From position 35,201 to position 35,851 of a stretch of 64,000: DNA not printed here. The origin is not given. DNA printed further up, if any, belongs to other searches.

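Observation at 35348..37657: Giant A/E/R-rich coiled-coil protein (DivIVA-like head) in an operon with a soluble GAF–GAF kinase and LuxR regulator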

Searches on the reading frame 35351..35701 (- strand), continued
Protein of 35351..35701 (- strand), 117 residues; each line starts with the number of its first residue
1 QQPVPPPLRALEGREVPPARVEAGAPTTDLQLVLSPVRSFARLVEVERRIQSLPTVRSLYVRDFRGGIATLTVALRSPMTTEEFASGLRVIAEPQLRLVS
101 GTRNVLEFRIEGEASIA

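Call 43: search_protein_families(library=pfam, proteins=[L041:8328-10478:+, L020:8310-10424:+, L026:7434-9614:+], max_evalue=0.01)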
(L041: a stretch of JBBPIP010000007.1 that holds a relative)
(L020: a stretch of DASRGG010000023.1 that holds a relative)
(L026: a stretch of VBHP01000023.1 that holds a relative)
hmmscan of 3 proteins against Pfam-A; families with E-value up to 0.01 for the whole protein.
L041:8328-10478:+ (717 aa): 6 families
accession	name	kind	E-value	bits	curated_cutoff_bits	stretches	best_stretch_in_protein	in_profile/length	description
PF01590.32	GAF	-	4.4e-25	89.2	22.4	2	167-294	1-132/133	GAF domain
PF13185.12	GAF_2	-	1.3e-21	77.6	28.6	2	165-294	1-134/136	GAF domain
PF07730.19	HisKA_3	-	1.5e-16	61.2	24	1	474-540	1-67/68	Histidine kinase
PF13492.12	GAF_3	-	3.7e-16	60.2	27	2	167-294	1-126/129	GAF domain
PF02518.31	HATPase_c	-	1.5e-10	41.9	26.4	1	582-675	3-109/111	Histidine kinase-, DNA gyrase B-, and HSP90-like ATPase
PF13581.12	HATPase_c_2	-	0.002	18.6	27.4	1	562-671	9-125/127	Histidine kinase-like ATPase domain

L020:8310-10424:+ (705 aa): 6 families
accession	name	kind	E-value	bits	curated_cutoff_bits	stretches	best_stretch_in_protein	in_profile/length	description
PF13492.12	GAF_3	-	3.9e-17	63.3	27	2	165-289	4-126/129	GAF domain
PF13185.12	GAF_2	-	8.2e-17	62.1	28.6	1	161-289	2-134/136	GAF domain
PF01590.32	GAF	-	1.4e-16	61.7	22.4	1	162-289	1-132/133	GAF domain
PF07730.19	HisKA_3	-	3.5e-15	56.7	24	1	463-528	1-66/68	Histidine kinase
PF02518.31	HATPase_c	-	1.4e-12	48.4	26.4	1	570-665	3-110/111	Histidine kinase-, DNA gyrase B-, and HSP90-like ATPase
PF13581.12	HATPase_c_2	-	2.7e-05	24.6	27.4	1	557-625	16-89/127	Histidine kinase-like ATPase domain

L026:7434-9614:+ (727 aa): 6 families
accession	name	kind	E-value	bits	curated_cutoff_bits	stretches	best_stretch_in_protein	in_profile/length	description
PF13492.12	GAF_3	-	9.1e-27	94.5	27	2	166-302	1-129/129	GAF domain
PF01590.32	GAF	-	2.6e-22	80.2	22.4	1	168-300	3-133/133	GAF domain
PF13185.12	GAF_2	-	1e-19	71.5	28.6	2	166-301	3-136/136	GAF domain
PF07730.19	HisKA_3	-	5.2e-16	59.4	24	1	476-542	1-67/68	Histidine kinase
PF02518.31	HATPase_c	-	1.9e-12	48.1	26.4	1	583-678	3-110/111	Histidine kinase-, DNA gyrase B-, and HSP90-like ATPase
PF13581.12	HATPase_c_2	-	2.1e-06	28.2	27.4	1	558-655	4-112/127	Histidine kinase-like ATPase domain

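Call 64: list_cluster_members(proteins=[P0133, P0119, P0126, P0135, P0128, P0090, P0096, P0141, P0139, P0062])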
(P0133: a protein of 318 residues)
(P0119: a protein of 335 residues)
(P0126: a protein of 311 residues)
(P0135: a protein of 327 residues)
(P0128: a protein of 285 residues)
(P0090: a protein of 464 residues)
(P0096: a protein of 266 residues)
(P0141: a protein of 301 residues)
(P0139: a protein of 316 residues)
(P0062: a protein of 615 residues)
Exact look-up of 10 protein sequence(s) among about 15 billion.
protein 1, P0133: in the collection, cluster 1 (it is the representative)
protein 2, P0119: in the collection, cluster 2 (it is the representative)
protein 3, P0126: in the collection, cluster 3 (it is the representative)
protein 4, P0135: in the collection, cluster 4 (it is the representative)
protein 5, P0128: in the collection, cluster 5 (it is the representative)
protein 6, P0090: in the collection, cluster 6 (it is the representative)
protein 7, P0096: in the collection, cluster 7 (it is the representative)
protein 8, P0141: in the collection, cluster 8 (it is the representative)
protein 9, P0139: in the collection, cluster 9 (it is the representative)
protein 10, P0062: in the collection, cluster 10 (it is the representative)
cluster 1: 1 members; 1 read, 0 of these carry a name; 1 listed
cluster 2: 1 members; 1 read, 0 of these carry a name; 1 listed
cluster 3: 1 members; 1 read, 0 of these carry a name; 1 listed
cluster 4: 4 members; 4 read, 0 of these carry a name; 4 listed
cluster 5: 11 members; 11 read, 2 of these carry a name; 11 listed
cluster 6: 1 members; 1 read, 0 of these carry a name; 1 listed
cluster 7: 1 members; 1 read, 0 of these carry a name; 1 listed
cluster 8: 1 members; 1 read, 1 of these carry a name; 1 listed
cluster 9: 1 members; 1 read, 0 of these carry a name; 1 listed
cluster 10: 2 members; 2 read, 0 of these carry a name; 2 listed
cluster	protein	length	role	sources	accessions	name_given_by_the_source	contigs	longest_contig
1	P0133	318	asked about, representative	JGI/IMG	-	-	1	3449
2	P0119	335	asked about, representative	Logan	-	-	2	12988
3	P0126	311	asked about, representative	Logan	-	-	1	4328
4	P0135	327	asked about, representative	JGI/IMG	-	-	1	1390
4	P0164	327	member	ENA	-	-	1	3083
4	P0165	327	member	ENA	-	-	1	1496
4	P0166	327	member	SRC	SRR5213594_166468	-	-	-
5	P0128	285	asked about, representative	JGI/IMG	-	-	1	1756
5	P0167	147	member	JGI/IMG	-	hypothetical protein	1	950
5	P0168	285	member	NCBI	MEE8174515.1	MAG: hypothetical protein V3T71_04255 [Dehalococcoidia bacterium]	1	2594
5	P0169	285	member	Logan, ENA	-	-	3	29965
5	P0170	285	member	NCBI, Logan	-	-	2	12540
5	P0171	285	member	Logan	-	-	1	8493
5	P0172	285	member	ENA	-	-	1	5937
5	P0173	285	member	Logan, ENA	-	-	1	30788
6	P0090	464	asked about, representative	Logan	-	-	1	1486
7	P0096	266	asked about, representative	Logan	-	-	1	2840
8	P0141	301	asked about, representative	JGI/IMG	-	cell division septum initiation protein DivIVA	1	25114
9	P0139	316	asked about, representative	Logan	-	-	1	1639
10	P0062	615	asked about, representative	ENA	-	-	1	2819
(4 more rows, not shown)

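Call 65: find_encoding_contigs(protein=P0141, flank=5000, max_places=2)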
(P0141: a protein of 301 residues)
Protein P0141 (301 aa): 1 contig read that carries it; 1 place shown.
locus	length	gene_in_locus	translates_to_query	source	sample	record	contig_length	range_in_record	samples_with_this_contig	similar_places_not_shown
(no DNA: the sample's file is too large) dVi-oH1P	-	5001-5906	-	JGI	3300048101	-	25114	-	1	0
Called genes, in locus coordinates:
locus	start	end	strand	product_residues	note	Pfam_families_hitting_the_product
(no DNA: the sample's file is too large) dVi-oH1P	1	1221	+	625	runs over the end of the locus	PF13727:CoA_binding_3, PF13460:NAD_binding_10 (faint), PF01073:3Beta_HSD, PF01370:Epimerase, PF02719:Polysacc_synt_2, PF04321:RmlD_sub_bind, PF16363:GDP_Man_Dehyd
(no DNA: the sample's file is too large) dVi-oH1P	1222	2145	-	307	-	PF13529:Peptidase_C39_2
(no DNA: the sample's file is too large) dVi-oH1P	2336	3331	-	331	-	PF13529:Peptidase_C39_2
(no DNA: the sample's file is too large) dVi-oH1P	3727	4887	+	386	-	PF14306:PUA_2, PF01747:ATP-sulfurylase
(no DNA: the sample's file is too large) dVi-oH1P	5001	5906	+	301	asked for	PF05103:DivIVA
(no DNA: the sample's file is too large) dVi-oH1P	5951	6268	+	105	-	-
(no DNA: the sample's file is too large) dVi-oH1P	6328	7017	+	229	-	PF13860:FlgD_ig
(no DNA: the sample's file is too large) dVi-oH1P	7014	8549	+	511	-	-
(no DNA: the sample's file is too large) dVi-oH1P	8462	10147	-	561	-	-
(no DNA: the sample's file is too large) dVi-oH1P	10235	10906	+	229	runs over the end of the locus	?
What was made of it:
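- P0141 has no two-component neighbour either (call 65).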

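Call 66: find_encoding_contigs(protein=P0119, flank=5000, max_places=2)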
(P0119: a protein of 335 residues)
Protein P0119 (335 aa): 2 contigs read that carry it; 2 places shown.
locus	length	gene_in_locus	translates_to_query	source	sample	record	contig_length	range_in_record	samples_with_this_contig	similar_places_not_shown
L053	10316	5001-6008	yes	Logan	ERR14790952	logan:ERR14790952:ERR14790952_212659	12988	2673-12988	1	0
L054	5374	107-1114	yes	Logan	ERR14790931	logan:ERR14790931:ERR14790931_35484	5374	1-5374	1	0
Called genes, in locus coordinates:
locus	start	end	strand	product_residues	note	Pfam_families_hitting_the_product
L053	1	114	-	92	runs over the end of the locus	PF12838:Fer4_7 (faint), PF14697:Fer4_21 (weak), PF12797:Fer4_2 (weak), PF12837:Fer4_6, PF13237:Fer4_10 (weak), PF00037:Fer4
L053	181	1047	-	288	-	PF01869:BcrAD_BadFG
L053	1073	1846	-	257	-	PF01869:BcrAD_BadFG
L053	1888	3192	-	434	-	PF06050:HGD-D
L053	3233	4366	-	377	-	PF06050:HGD-D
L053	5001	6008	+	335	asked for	PF05103:DivIVA (faint)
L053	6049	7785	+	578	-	PF13185:GAF_2, PF01590:GAF, PF13492:GAF_3 (weak), PF01590:GAF, PF13185:GAF_2, PF07730:HisKA_3, PF02518:HATPase_c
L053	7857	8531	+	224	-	PF00072:Response_reg, PF00196:GerE, PF04545:Sigma70_r4 (faint), PF08281:Sigma70_r4_2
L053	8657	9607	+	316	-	PF00072:Response_reg, PF05157:MshEN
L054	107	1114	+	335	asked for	PF05103:DivIVA (faint)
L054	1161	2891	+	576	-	PF01590:GAF, PF13185:GAF_2, PF13492:GAF_3 (weak), PF01590:GAF, PF13185:GAF_2, PF07730:HisKA_3, PF02518:HATPase_c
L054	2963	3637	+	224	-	PF00072:Response_reg, PF00196:GerE, PF04545:Sigma70_r4 (faint), PF08281:Sigma70_r4_2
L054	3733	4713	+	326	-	PF00072:Response_reg, PF05157:MshEN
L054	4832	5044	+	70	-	-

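Call 67: find_encoding_contigs(protein=P0128, flank=5000, max_places=3)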
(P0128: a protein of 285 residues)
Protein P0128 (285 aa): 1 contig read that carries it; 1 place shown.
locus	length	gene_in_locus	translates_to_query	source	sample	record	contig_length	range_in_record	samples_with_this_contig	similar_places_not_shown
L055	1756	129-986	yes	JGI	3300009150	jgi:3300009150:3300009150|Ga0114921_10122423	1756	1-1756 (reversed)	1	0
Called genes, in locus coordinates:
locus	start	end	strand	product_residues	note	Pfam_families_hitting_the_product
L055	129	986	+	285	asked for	-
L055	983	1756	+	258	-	?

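Call 68: search_protein_families(library=pfam, proteins=[L055:983-1756:+], max_evalue=0.01)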
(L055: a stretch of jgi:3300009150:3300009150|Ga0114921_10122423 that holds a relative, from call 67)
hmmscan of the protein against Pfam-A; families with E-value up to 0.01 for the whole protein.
L055:983-1756:+ (258 aa): 3 families
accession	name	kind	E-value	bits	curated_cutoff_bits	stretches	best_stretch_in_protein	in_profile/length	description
PF13185.12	GAF_2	-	1.6e-16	61.2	28.6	2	27-145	15-132/136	GAF domain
PF01590.32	GAF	-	5.2e-13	50.1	22.4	2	25-147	11-132/133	GAF domain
PF13492.12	GAF_3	-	1.3e-10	42.2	27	1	24-146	10-125/129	GAF domain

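Call 69: find_encoding_contigs(protein=P0173, flank=6000, max_places=2)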
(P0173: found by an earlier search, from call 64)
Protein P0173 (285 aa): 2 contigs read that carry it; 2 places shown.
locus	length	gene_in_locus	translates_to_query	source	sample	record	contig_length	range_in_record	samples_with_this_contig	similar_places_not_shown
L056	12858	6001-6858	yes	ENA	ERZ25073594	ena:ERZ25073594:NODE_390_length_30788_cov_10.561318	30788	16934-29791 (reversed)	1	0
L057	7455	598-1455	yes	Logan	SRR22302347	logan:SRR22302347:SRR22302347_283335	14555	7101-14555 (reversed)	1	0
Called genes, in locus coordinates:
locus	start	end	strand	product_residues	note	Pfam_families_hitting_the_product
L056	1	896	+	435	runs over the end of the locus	PF13458:Peripla_BP_6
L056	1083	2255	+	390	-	PF02771:Acyl-CoA_dh_N, PF02770:Acyl-CoA_dh_M, PF00441:Acyl-CoA_dh_1, PF08028:Acyl-CoA_dh_2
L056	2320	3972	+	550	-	PF00501:AMP-binding, PF13193:AMP-binding_C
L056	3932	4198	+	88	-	-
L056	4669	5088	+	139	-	PF00903:Glyoxalase, PF13669:Glyoxalase_4 (weak)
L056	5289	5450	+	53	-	PF02730:AFOR_N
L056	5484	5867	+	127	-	PF06262:Zincin_1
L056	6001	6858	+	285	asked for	-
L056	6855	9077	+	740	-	PF01590:GAF (weak), PF01590:GAF, PF13185:GAF_2, PF13492:GAF_3, PF13185:GAF_2, PF13492:GAF_3, PF07730:HisKA_3, PF02518:HATPase_c, +2 more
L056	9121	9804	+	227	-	PF00072:Response_reg, PF00196:GerE, PF04545:Sigma70_r4 (weak), PF08281:Sigma70_r4_2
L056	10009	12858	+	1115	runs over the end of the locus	PF00072:Response_reg, PF05157:MshEN, PF00535:Glycos_transf_2, PF13506:Glyco_transf_21 (faint), PF13641:Glyco_tranf_2_3, PF13632:Glyco_trans_2_3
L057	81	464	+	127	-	PF06262:Zincin_1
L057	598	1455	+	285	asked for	-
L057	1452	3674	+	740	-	PF01590:GAF (weak), PF01590:GAF, PF13185:GAF_2, PF13492:GAF_3, PF13185:GAF_2, PF13492:GAF_3, PF07730:HisKA_3, PF02518:HATPase_c, +2 more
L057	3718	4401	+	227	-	PF00072:Response_reg, PF00196:GerE, PF04545:Sigma70_r4 (weak), PF08281:Sigma70_r4_2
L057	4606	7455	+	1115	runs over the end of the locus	PF00072:Response_reg, PF05157:MshEN, PF00535:Glycos_transf_2, PF13506:Glyco_transf_21 (faint), PF13641:Glyco_tranf_2_3, PF13632:Glyco_trans_2_3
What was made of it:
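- Dehalococcoidia-type relatives have the order tether, then multi-GAF kinase (4-nt overlap in L055-L057), then NarL regulator, then REC-MshEN(-GT2) (calls 66, 67, 69).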

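Call 86: search_solved_structures(query=P0141, max_evalue=1, show_alignments=2)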
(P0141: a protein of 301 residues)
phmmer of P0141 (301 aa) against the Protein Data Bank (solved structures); distinct sequences matched with E-value up to 1: 1.
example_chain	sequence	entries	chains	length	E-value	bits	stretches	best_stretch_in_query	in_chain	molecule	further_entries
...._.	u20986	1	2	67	0.97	12.3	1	22-70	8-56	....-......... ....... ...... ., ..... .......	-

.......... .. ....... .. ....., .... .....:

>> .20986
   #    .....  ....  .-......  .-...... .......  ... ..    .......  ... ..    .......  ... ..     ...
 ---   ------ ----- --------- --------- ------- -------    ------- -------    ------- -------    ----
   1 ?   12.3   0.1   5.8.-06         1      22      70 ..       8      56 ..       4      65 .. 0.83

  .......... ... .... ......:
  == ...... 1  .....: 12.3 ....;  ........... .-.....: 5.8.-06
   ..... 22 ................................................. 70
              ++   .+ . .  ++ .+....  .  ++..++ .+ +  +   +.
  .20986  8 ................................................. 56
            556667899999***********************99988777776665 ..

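Call 98: list_cluster_members(proteins=[P0065, P0074, P0081, P0093, P0106, P0122, P0099, P0060, P0144, P0078])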
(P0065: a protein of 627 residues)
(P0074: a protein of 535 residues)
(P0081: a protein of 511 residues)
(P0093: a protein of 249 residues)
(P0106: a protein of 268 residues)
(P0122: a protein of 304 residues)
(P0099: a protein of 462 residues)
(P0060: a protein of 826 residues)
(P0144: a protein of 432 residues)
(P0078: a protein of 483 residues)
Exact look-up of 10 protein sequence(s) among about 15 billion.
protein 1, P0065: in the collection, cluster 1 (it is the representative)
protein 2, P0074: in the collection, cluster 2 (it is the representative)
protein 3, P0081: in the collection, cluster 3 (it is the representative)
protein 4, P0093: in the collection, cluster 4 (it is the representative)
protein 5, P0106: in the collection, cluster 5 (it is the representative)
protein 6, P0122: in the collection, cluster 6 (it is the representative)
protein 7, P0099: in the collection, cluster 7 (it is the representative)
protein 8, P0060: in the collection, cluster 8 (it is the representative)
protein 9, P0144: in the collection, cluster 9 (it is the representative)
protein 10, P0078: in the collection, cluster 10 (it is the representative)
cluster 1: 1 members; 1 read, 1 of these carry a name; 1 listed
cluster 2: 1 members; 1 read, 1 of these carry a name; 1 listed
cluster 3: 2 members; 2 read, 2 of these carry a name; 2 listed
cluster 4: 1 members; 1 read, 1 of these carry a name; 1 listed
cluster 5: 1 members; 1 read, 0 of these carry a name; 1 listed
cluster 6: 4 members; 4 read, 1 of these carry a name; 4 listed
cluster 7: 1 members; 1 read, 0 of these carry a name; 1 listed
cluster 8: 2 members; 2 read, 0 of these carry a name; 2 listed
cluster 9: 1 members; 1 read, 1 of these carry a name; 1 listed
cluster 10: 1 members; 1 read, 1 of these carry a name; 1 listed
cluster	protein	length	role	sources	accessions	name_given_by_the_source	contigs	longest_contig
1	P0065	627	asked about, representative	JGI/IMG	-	hypothetical protein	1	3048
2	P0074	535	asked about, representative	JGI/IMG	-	hypothetical protein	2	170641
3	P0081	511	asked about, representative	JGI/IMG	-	hypothetical protein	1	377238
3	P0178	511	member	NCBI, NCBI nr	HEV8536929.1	MAG TPA: DivIVA domain-containing protein [Candidatus Limnocylindria bacterium] | DivIVA domain-containing protein [Candidatus Limnocylindria bacterium]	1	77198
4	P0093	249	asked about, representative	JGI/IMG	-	hypothetical protein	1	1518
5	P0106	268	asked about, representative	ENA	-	-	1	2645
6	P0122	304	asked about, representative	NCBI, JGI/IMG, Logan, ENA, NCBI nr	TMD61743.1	MAG: hypothetical protein E6I87_01935 [Chloroflexi bacterium] | MAG: hypothetical protein E6I87_01935 [Chloroflexota bacterium]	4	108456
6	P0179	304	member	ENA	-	-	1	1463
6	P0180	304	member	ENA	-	-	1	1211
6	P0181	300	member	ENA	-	-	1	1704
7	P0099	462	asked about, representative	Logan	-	-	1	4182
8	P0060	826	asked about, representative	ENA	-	-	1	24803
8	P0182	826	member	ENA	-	-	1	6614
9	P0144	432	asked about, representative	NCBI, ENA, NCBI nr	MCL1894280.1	MAG: penicillin-binding protein activator LpoB [Holophagaceae bacterium] | penicillin-binding protein activator LpoB [Holophagaceae bacterium]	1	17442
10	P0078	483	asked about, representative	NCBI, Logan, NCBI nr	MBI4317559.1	MAG: hypothetical protein HY675_03635 [Chloroflexi bacterium] | hypothetical protein [Chloroflexota bacterium]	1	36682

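Call 100: find_encoding_contigs(protein=P0122, flank=6000, max_places=2)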
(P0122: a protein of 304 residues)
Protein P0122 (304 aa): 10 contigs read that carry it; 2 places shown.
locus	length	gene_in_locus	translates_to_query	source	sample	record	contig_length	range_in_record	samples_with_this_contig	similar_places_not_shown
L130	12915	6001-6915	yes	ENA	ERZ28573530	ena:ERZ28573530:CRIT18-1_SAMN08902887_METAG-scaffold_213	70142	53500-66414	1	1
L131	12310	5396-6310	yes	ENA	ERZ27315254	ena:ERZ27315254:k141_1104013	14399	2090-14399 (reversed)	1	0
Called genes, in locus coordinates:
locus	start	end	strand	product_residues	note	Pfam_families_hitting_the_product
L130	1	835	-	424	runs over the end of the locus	PF00275:EPSP_synthase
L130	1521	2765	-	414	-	PF01053:Cys_Met_Meta_PP, PF00155:Aminotran_1_2, PF00266:Aminotran_5 (weak)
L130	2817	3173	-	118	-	-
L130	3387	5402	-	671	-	PF26549:Tricorn_N, PF07676:PD40 (weak), PF26550:Tricorn_2nd, PF26549:Tricorn_N, PF07676:PD40 (weak), PF26549:Tricorn_N, PF20434:BD-FAE (weak), PF00326:Peptidase_S9, +5 more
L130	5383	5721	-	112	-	-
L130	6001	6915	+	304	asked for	-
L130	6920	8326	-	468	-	PF00890:FAD_binding_2 (faint), PF01134:GIDA (faint), PF07992:Pyr_redox_2, PF12831:FAD_oxidored, PF13738:Pyr_redox_3, PF01262:AlaDh_PNT_C (weak), PF00070:Pyr_redox, PF02852:Pyr_redox_dim, +3 more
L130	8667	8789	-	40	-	-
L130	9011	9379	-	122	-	PF07883:Cupin_2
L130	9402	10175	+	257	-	PF03070:TENA_THI-4 (weak), PF14518:Haem_oxygenas_2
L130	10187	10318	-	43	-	-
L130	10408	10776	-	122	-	-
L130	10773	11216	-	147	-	PF10604:Polyketide_cyc2, PF06240:COXG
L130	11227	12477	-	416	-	PF05138:PaaA_PaaC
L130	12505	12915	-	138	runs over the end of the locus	PF00583:Acetyltransf_1, PF13673:Acetyltransf_10 (weak), PF13508:Acetyltransf_7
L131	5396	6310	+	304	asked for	-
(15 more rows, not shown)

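Call 104: fold_search(model_id=the predicted structure, library=viral)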
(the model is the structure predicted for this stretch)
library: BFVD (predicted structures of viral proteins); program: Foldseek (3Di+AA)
matches with E <= 10: 1013; with E <= 0.001: 0
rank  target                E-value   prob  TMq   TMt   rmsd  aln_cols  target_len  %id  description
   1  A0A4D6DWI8            2.2e-03  1.00  0.49  0.46   4.5        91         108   11  Uncharacterized protein [Edwardsiella phage pEt-SU]
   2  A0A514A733            4.8e-03  0.98  0.46  0.49   4.2        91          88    8  (no name in the UniProt tables at hand)
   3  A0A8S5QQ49            8.1e-03  0.93  0.41  0.44   4.9        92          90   12  Uncharacterized protein [Siphoviridae sp. ctgBD49]
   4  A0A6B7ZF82            8.1e-03  0.91  0.40  0.38   5.5       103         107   10  Uncharacterized protein [Klebsiella phage N1M2]
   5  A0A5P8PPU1            1.1e-02  0.97  0.48  0.46   5.6        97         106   10  (no name in the UniProt tables at hand)
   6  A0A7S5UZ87            1.1e-02  0.92  0.46  0.48   4.9        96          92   14  (no name in the UniProt tables at hand)
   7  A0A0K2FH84            2.3e-02  0.84  0.41  0.45   4.8        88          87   10  Uncharacterized protein [Enterobacter phage phiEap-3]
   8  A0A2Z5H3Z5            2.8e-02  0.91  0.48  0.52   4.2        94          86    8  (no name in the UniProt tables at hand)
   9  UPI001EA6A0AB         3.8e-02  0.72  0.40  0.39   5.6       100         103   13  (no name look-up for this kind of identifier)
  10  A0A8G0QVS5            6.1e-02  0.99  0.55  0.10   2.9        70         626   11  (no name in the UniProt tables at hand)
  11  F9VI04                7.9e-02  0.75  0.50  0.35   4.6       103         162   11  (no name in the UniProt tables at hand)
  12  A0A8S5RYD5            7.9e-02  0.47  0.38  0.26   5.8       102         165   12  Uncharacterized protein [Siphoviridae sp. ctWdm1]
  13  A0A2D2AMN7            8.4e-02  0.97  0.51  0.22   3.4        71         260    6  E1 (Fragment) [Gammapapillomavirus 25]
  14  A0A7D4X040            8.9e-02  0.98  0.49  0.15   3.0        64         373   16  (no name in the UniProt tables at hand)
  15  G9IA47                9.5e-02  0.66  0.44  0.43   5.2        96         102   14  (no name in the UniProt tables at hand)
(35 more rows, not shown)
